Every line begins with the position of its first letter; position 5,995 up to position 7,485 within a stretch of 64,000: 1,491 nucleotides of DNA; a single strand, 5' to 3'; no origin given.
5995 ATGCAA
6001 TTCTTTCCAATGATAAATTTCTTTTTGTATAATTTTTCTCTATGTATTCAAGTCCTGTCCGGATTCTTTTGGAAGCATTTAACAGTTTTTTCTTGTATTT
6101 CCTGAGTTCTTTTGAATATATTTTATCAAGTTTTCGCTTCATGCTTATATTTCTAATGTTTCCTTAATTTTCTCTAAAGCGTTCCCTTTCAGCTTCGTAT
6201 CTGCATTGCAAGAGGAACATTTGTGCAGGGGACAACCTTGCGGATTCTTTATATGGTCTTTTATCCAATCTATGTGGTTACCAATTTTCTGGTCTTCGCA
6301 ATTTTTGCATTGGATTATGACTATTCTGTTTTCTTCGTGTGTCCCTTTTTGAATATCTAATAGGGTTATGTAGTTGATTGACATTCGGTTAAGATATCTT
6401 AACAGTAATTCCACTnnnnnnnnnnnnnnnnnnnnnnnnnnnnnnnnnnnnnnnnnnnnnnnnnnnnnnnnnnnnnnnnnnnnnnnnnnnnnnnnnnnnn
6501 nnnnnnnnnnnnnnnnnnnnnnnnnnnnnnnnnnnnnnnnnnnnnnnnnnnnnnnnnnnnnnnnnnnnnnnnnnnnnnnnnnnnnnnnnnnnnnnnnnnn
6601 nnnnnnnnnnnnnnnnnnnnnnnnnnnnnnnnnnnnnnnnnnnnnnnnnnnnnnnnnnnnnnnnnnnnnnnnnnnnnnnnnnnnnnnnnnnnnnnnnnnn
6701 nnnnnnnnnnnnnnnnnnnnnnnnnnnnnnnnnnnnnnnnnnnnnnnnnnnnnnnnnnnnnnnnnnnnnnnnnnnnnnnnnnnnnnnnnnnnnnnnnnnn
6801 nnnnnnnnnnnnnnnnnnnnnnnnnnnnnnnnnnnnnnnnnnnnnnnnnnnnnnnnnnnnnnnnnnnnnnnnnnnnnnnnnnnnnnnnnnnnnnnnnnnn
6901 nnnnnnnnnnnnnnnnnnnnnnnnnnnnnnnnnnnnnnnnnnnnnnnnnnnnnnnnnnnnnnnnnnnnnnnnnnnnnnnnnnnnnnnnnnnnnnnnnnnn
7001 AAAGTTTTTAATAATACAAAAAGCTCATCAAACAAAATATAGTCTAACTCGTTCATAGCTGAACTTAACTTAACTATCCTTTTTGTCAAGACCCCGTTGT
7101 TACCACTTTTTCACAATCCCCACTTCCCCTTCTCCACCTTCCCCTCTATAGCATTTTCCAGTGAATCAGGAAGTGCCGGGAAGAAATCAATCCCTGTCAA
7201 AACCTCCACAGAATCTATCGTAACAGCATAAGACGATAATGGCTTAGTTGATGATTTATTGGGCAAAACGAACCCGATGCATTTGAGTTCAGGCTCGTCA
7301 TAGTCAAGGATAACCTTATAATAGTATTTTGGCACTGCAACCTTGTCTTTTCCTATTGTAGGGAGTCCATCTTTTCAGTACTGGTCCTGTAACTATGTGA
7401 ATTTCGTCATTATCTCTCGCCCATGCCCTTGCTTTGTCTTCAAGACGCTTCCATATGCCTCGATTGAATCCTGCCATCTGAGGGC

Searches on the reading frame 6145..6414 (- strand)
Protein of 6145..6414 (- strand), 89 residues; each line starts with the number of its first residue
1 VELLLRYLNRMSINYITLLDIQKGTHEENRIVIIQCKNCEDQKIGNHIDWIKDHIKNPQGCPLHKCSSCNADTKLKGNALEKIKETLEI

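Call 3: search_protein_families(library=pfam, proteins=[window:6145-6414:-], max_evalue=1)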
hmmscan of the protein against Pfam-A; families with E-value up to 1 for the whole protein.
window:6145-6414:- (89 aa): 3 families
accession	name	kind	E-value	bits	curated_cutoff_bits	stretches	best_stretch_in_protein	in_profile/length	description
PF17207.9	MCM_OB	-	0.054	13.7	24.8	1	27-70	28-63/126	MCM OB domain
PF15719.11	DUF4674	-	0.28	11.6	28.6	0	51-79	63-91/190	Domain of unknown function (DUF4674)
PF05180.17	zf-DNL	-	0.92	9.9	27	1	31-56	26-52/64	DNL zinc finger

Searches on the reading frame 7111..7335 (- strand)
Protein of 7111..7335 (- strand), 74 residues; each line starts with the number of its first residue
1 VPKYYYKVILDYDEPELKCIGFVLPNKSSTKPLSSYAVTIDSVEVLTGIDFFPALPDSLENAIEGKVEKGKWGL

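Call 3: search_protein_families(library=pfam, proteins=[window:7111-7335:-], max_evalue=1)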
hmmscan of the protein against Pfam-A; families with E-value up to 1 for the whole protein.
window:7111-7335:- (74 aa): 1 family
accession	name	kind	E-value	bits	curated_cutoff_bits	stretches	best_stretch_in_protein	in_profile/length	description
PF01223.29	Endonuclease_NS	-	9.3e-10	39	23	1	1-57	161-222/223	DNA/RNA non-specific endonuclease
